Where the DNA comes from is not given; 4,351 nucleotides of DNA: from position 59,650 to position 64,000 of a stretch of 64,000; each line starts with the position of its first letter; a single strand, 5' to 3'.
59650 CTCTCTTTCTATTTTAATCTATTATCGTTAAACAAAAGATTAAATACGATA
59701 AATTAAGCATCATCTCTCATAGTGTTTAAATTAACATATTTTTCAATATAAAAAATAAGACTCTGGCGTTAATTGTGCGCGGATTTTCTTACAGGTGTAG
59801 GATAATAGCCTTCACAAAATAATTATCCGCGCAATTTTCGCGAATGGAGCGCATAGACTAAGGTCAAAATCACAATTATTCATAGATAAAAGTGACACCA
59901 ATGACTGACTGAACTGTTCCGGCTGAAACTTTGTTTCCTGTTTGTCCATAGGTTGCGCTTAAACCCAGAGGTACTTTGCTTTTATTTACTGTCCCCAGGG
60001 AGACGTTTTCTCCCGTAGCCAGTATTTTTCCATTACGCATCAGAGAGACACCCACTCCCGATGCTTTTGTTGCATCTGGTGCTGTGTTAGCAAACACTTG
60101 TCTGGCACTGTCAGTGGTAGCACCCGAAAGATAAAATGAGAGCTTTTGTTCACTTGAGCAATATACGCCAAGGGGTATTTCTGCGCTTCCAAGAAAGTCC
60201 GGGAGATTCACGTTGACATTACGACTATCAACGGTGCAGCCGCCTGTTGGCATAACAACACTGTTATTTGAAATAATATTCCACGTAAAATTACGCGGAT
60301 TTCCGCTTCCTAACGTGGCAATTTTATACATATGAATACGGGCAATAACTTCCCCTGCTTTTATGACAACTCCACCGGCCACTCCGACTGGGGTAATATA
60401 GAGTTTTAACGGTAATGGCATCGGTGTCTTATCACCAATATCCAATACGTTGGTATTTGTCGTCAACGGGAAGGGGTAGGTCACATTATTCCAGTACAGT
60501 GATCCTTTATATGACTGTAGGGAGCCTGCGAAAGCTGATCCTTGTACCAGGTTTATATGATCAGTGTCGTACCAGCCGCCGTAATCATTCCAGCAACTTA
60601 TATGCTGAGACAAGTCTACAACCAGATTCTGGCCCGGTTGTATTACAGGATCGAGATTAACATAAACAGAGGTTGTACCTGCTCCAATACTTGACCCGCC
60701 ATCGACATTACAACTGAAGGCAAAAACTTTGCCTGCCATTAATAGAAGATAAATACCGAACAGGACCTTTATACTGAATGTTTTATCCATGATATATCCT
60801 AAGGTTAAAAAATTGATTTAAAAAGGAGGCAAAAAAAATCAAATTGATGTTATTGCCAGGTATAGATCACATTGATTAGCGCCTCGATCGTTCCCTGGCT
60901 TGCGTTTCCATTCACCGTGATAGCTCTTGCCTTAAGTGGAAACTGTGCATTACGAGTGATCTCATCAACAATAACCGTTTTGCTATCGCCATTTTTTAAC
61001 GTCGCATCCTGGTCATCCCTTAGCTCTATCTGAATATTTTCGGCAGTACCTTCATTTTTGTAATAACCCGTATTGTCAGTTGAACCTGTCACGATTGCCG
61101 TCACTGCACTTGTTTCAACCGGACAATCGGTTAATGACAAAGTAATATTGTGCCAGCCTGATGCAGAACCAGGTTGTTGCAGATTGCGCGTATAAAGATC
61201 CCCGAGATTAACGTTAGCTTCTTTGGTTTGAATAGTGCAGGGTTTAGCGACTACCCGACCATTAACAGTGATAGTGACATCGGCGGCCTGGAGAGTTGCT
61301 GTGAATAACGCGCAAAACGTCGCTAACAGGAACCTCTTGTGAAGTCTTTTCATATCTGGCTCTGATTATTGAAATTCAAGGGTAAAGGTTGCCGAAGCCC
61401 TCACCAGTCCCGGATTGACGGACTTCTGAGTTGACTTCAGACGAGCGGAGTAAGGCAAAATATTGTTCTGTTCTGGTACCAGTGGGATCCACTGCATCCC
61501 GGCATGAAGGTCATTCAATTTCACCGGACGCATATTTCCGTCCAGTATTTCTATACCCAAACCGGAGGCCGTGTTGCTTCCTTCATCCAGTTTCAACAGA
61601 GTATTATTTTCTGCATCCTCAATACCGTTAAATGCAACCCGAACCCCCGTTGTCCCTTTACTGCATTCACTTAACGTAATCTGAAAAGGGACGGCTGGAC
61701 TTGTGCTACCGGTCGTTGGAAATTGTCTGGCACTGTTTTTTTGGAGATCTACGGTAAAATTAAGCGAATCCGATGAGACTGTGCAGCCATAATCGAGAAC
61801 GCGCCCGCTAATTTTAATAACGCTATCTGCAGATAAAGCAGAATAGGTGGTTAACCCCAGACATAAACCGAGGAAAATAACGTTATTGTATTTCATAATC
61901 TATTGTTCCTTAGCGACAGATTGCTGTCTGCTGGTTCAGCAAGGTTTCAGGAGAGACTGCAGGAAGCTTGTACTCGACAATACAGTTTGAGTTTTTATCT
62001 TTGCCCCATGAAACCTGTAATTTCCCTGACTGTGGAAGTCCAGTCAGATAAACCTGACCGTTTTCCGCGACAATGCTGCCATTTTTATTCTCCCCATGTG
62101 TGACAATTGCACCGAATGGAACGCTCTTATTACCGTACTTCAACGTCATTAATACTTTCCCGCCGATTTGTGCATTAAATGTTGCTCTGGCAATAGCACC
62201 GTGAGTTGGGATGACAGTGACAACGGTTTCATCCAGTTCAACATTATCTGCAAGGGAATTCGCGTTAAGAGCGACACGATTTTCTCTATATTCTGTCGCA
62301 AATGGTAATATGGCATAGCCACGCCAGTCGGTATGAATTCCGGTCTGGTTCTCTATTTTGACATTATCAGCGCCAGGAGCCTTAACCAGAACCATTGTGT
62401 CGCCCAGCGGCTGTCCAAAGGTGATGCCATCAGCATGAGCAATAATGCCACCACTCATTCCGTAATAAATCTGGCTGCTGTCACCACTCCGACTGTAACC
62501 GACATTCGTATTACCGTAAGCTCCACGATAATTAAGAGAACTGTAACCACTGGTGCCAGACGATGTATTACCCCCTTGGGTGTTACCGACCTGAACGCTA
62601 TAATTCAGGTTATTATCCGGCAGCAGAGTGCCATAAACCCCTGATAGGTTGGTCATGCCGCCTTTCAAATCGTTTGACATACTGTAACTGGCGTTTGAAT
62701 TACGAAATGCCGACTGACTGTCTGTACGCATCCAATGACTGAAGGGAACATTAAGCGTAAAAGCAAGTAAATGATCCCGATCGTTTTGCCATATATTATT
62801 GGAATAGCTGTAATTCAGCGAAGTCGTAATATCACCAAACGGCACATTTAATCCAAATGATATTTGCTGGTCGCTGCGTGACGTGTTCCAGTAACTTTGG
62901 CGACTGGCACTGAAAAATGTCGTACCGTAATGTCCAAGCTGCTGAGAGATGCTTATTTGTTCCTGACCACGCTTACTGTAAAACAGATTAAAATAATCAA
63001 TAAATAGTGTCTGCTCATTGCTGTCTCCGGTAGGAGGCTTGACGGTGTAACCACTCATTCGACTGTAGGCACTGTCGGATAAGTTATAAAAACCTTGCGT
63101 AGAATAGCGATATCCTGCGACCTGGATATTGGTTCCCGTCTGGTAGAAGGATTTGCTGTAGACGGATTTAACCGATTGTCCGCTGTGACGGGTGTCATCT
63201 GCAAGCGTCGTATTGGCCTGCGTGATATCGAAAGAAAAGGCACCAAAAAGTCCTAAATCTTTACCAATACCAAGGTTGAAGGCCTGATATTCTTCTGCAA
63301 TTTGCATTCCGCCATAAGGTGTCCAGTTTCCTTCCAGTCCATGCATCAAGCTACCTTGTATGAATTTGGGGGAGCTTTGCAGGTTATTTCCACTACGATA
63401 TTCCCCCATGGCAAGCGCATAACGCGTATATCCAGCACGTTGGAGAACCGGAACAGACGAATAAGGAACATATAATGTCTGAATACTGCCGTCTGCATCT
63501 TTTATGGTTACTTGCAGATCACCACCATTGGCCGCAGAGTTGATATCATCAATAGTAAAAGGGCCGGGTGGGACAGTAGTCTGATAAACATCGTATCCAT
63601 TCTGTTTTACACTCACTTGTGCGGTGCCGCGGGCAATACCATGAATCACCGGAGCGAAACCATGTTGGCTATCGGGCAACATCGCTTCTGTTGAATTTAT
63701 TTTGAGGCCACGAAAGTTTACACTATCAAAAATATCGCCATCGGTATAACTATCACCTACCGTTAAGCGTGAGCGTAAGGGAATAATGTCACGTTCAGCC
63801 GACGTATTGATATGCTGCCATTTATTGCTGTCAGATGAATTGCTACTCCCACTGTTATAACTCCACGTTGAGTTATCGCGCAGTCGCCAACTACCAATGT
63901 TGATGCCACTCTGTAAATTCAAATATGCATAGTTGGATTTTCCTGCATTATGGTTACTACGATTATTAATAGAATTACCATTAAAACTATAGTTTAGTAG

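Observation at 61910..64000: Fimbrial usher status cannot be settled at the window edge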

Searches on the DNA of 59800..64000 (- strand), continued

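Call 16: get_annotated_region(hit=H4, flank=4000)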
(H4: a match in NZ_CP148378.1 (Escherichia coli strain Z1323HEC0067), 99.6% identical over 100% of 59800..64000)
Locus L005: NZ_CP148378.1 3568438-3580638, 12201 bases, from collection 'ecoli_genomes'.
description: Escherichia coli strain Z1323HEC0067 chromosome, complete genome
organism: Escherichia coli strain Z1323HEC0067 (NCBI taxid 562)
replicon: chromosome; assembly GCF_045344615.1
host: Homo sapiens; source: -; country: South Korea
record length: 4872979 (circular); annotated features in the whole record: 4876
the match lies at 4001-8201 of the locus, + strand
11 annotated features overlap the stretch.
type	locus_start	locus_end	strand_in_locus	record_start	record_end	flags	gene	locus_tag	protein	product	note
CDS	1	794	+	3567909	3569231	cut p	hipA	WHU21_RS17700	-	type II toxin-antitoxin system serine/threonine protein kinase toxin HipA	internal stop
CDS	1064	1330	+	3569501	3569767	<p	-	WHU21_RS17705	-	helix-turn-helix domain-containing protein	incomplete; partial in the middle of a contig; missing N-terminus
CDS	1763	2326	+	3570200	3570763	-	fimA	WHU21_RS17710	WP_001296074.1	type 1 fimbrial major subunit FimA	-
CDS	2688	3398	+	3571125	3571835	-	-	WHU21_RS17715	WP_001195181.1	fimbria/pilus periplasmic chaperone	-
CDS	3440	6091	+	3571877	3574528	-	-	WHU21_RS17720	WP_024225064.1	fimbria/pilus outer membrane usher protein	-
CDS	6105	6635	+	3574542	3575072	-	ydeS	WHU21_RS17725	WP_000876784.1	fimbrial protein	-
CDS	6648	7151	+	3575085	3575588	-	ydeR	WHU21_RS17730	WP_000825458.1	fimbrial protein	-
CDS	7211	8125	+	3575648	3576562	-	ydeQ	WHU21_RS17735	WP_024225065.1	fimbrial protein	-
CDS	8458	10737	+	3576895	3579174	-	ydeP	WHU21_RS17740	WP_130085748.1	acid resistance putative oxidoreductase YdeP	-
CDS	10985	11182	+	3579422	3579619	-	safA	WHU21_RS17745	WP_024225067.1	two-component system connector SafA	-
CDS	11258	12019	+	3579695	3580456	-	ydeO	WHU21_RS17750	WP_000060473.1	acid stress response transcriptional regulator YdeO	-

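Call 24: search_dna_similar(query=L001:8440-9000:+, collection=ecoli_genomes, mode=near, max_rows=30, rows=spread)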
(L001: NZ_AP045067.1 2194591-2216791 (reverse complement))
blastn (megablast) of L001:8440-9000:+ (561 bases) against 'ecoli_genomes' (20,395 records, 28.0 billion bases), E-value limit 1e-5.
Records with a match: 3740; places in all: 3772; records where one place covers at least 80% of the query: 3680.
Genomes with a match: 3740 of 5426; with a place that covers at least 80% of the query: 3680. Places per genome that has any: lowest 1, median 1, highest 2. On chromosomes: 3768 places; on plasmids: 4.
Best place of each record, by identity: >=99% 80; 95-99% 3639; 90-95% 21.
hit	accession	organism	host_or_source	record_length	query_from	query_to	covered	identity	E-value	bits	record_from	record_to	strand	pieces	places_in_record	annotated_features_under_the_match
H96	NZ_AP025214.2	Escherichia coli strain 2017.09.02CC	Homo sapiens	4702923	1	561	100%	100.0%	0e+0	1037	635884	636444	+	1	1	fimbria/pilus outer membrane usher protein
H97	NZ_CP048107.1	Escherichia coli strain 201609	Homo sapiens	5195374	1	561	100%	98.8%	0e+0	998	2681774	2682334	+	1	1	fimbria/pilus outer membrane usher protein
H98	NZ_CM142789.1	Escherichia coli strain GPEC1186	chicken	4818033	1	561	100%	97.9%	0e+0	970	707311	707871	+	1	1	fimbria/pilus outer membrane usher protein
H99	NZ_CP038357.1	Escherichia coli O157:H7 strain F7508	missing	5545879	1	561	100%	97.5%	0e+0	959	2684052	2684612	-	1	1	fimbria/pilus outer membrane usher protein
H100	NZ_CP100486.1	Escherichia coli strain LH85-a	Gallus gallus domesticus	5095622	1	561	100%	97.5%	0e+0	959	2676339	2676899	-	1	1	fimbria/pilus outer membrane usher protein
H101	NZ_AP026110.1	Escherichia coli strain CEC08123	Homo sapiens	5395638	1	561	100%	97.5%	0e+0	959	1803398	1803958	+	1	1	fimbria/pilus outer membrane usher protein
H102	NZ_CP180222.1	Escherichia coli strain Q65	sputum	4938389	1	561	100%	97.5%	0e+0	959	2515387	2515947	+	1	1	fimbria/pilus outer membrane usher protein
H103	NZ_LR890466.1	Escherichia coli strain MSB1_7A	Homo sapiens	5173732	1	561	100%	97.5%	0e+0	959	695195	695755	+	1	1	fimbria/pilus outer membrane usher protein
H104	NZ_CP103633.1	Escherichia coli strain 2900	Homo sapiens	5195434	1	561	100%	97.1%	0e+0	948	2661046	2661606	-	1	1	fimbria/pilus outer membrane usher protein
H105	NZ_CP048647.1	Escherichia coli strain GW-AmxH19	wastewater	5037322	1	561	100%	96.8%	0e+0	937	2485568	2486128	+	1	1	fimbria/pilus outer membrane usher protein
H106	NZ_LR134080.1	Escherichia coli strain NCTC9082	missing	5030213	1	561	100%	96.8%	0e+0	937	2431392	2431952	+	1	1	fimbria/pilus outer membrane usher protein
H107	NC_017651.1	Escherichia coli str. 'clone D i2' strain clone D i2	-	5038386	1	561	100%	96.6%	0e+0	931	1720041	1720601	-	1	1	fimbria/pilus outer membrane usher protein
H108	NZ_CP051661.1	Escherichia coli strain 1162T7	Homo sapiens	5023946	1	561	100%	96.6%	0e+0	931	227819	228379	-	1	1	fimbria/pilus outer membrane usher protein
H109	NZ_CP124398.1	Escherichia coli strain AVS0967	wastewater efflux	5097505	1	561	100%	96.6%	0e+0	931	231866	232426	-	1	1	fimbria/pilus outer membrane usher protein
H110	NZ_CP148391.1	Escherichia coli strain Z1323HEC0010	Homo sapiens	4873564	1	561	100%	96.6%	0e+0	931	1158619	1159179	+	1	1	fimbria/pilus outer membrane usher protein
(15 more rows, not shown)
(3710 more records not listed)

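Call 28: get_annotated_region(hit=H107, flank=5000)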
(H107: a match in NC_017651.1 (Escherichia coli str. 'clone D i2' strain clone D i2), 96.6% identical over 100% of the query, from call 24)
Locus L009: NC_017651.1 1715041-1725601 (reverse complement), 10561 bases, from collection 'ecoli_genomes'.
description: Escherichia coli str. 'clone D i2', complete sequence
organism: Escherichia coli str. 'clone D i2' strain clone D i2 (NCBI taxid 885276)
replicon: chromosome; assembly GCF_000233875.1
host: -; source: -; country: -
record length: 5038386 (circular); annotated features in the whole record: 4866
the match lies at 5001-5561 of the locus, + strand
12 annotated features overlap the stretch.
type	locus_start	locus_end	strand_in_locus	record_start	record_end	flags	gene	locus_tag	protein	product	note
CDS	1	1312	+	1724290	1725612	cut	hipA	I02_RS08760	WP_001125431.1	type II toxin-antitoxin system serine/threonine protein kinase toxin HipA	-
CDS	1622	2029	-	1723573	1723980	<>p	-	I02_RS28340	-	acetylxylan esterase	incomplete; partial in the middle of a contig; missing N-terminus and C-terminus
CDS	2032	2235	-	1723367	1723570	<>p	-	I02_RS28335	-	LysR substrate-binding domain-containing protein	incomplete; partial in the middle of a contig; missing N-terminus and C-terminus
CDS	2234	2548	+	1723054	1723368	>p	-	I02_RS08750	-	SDR family oxidoreductase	incomplete; partial in the middle of a contig; missing N-terminus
CDS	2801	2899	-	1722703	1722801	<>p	-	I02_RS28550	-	hypothetical protein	incomplete; partial in the middle of a contig; missing N-terminus and C-terminus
CDS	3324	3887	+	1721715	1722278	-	fimA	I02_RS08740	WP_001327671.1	type 1 fimbrial major subunit FimA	-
CDS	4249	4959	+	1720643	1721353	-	-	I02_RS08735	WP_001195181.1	fimbria/pilus periplasmic chaperone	-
CDS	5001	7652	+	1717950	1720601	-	-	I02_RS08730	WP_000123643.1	fimbria/pilus outer membrane usher protein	-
CDS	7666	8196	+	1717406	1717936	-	ydeS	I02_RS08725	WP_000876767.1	fimbrial protein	-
CDS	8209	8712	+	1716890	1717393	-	ydeR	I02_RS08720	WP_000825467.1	fimbrial protein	-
CDS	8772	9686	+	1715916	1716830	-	ydeQ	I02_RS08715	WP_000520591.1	fimbrial protein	-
CDS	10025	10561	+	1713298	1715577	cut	ydeP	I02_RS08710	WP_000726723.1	acid resistance putative oxidoreductase YdeP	-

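Call 29: get_annotated_region(hit=H99, flank=5000)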
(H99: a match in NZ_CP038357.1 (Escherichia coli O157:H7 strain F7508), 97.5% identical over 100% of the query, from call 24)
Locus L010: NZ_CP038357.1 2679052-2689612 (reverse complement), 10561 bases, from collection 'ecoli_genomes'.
description: Escherichia coli O157:H7 strain F7508 chromosome, complete genome
organism: Escherichia coli O157:H7 strain F7508 (NCBI taxid 83334)
replicon: chromosome; assembly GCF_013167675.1
host: missing; source: missing; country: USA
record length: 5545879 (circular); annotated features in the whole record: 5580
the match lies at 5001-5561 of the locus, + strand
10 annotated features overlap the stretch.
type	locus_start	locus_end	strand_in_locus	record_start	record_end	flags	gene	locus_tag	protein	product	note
CDS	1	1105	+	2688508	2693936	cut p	-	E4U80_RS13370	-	ECSE_1600 family autotransporter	frameshifted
CDS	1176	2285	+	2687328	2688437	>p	-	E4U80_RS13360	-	type II toxin-antitoxin system HipA family toxin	incomplete; partial in the middle of a contig; missing N-terminus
CDS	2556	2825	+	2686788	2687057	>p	-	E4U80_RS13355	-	helix-turn-helix domain-containing protein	incomplete; partial in the middle of a contig; missing N-terminus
CDS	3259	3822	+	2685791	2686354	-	fimA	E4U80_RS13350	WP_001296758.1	type 1 fimbrial major subunit FimA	-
CDS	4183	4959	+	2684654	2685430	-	-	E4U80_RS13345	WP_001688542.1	fimbria/pilus periplasmic chaperone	-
CDS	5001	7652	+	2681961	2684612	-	-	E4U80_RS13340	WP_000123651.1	fimbria/pilus outer membrane usher protein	-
CDS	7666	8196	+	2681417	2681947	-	ydeS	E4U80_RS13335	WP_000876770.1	fimbrial protein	-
CDS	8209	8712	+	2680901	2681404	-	ydeR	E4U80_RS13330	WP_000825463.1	fimbrial protein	-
CDS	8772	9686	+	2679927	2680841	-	ydeQ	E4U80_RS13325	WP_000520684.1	fimbrial protein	-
CDS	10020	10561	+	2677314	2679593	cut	ydeP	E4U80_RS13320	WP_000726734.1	acid resistance putative oxidoreductase YdeP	-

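Call 33: search_dna_similar(query=L008:7643-7842:+, collection=ecoli_genomes, mode=near, max_rows=12)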
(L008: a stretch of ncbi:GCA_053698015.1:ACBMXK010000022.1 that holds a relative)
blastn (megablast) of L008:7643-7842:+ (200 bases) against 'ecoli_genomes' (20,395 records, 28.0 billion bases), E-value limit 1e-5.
Records with a match: 5190; places in all: 8593; records where one place covers at least 80% of the query: 1363.
Genomes with a match: 5188 of 5426; with a place that covers at least 80% of the query: 1363. Places per genome that has any: lowest 1, median 2, highest 3. On chromosomes: 8583 places; on plasmids: 10.
Best place of each record, by identity: >=99% 80; 95-99% 3888; 90-95% 1201; 80-90% 21.
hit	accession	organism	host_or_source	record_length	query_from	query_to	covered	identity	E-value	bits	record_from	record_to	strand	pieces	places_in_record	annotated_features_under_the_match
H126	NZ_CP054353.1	Escherichia coli strain SCU-172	Homo sapiens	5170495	1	200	100%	98.5%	3e-42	360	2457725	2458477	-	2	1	fimbria/pilus outer membrane usher protein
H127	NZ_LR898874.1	Escherichia coli strain MSB1_4I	Homo sapiens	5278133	1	200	100%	98.5%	3e-42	360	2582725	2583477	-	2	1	fimbria/pilus outer membrane usher protein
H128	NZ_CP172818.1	Escherichia coli strain HS-02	Homo sapiens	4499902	1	200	100%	98.0%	3e-42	354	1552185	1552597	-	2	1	ydeT: fimbria/pilus outer membrane usher protein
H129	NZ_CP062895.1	Escherichia coli strain Res13-Lact-ER02-39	Sus scrofa domesticus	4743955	1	200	100%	95.6%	3e-42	327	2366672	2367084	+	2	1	ydeT: fimbria/pilus outer membrane usher protein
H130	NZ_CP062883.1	Escherichia coli strain Res13-Lact-PEA06-10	Sus scrofa domesticus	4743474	1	200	100%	95.6%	3e-42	327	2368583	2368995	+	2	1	ydeT: fimbria/pilus outer membrane usher protein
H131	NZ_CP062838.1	Escherichia coli strain Res13-Lact-PER02-33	Sus scrofa domesticus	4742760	1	200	100%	95.6%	3e-42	327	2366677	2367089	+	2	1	ydeT: fimbria/pilus outer membrane usher protein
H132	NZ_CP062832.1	Escherichia coli strain Res13-Lact-PER04-33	Sus scrofa domesticus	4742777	1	200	100%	95.6%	3e-42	327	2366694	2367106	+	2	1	ydeT: fimbria/pilus outer membrane usher protein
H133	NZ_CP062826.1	Escherichia coli strain Res13-Lact-PER12-33-A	Sus scrofa domesticus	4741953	1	200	100%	95.6%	3e-42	327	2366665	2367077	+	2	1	ydeT: fimbria/pilus outer membrane usher protein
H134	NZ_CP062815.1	Escherichia coli strain Res13-Sevr-PER06-05-b-A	Sus scrofa domesticus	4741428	1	200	100%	95.6%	3e-42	327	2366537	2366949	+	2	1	ydeT: fimbria/pilus outer membrane usher protein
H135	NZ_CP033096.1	Escherichia coli strain CP53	pig feces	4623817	1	200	100%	95.1%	3e-42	321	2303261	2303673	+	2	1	ydeT: fimbria/pilus outer membrane usher protein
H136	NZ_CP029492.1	Escherichia coli strain HS30-1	Homo sapiens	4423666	1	200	100%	95.1%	3e-42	321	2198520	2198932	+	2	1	ydeT: fimbria/pilus outer membrane usher protein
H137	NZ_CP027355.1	Escherichia coli strain 2013C-4991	Homo sapiens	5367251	1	200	100%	95.1%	3e-42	321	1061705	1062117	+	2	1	ydeT: fimbria/pilus outer membrane usher protein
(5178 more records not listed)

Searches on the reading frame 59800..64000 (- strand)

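Call 13: search_protein_families(library=pfam, proteins=[L001:8440-11088:+, L001:7688-8395:+, L001:6762-7322:+])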
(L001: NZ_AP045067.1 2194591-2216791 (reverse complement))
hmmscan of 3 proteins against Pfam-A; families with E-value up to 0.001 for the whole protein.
L001:8440-11088:+ (883 aa): 3 families
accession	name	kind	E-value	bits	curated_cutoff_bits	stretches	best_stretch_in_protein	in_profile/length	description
PF00577.26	Usher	-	4.5e-199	663.3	27.1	1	213-795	1-549/549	Outer membrane usher protein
PF13954.11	PapC_N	-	3.9e-45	153.8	27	1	43-195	1-146/146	PapC N-terminal domain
PF13953.12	PapC_C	-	1.7e-21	76.2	27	1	804-867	1-65/66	PapC C-terminal domain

L001:7688-8395:+ (236 aa): 2 families
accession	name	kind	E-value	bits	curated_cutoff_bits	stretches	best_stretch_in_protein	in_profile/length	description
PF00345.26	PapD_N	-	7.8e-40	136.2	23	1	33-151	2-125/126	Pili and flagellar-assembly chaperone, PapD N-terminal domain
PF02753.23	PapD_C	-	7.1e-12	45.9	22.8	1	175-228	3-62/63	Pili assembly chaperone PapD, C-terminal domain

L001:6762-7322:+ (187 aa): 1 family
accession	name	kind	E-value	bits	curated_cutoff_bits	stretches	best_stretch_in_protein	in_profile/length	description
PF00419.26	Fimbrial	-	5.9e-31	108.2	25.6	1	39-186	1-150/151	Fimbrial protein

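Call 19: search_solved_structures(query=L001:8440-11088:+, max_evalue=1e-20)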
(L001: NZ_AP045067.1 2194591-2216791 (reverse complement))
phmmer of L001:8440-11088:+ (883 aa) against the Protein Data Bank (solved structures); distinct sequences matched with E-value up to 1e-20: 11.
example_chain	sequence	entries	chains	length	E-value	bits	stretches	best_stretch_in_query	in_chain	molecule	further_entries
6e14_D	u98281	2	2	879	0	1163.9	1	18-883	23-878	Fimbrial biogenesis outer membrane usher protein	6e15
9bog_D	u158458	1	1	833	0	1150.1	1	42-883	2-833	Outer membrane usher protein FimD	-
3rfz_B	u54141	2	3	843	0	1150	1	42-883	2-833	Outer membrane usher protein, type 1 fimbrial synthesis | Outer membrane usher protein FimD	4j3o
9fw9_D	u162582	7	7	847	0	1150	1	42-883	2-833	Outer membrane usher protein FimD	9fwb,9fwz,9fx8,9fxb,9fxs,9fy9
3ohn_A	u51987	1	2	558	4.6e-231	772.5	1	171-716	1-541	Outer membrane usher protein FimD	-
7lhg_C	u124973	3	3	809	5.9e-67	229.6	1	53-875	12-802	P fimbrial usher protein PapC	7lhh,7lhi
6cd2_C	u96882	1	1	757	1e-47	166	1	175-600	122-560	Outer membrane usher protein PapC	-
2vqi_A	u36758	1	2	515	1.1e-44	156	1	174-601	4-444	OUTER MEMBRANE USHER PROTEIN PAPC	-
3fip_A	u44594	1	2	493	1.6e-41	145.5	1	188-601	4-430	Outer membrane usher protein papC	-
1ze3_D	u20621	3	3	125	2.7e-28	101.7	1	42-172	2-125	Outer membrane usher protein fimD | Outer membrane usher protein FimD, N-terminal domain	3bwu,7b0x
1zdv_A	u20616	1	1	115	5.9e-28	100.6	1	65-186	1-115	Outer membrane usher protein fimD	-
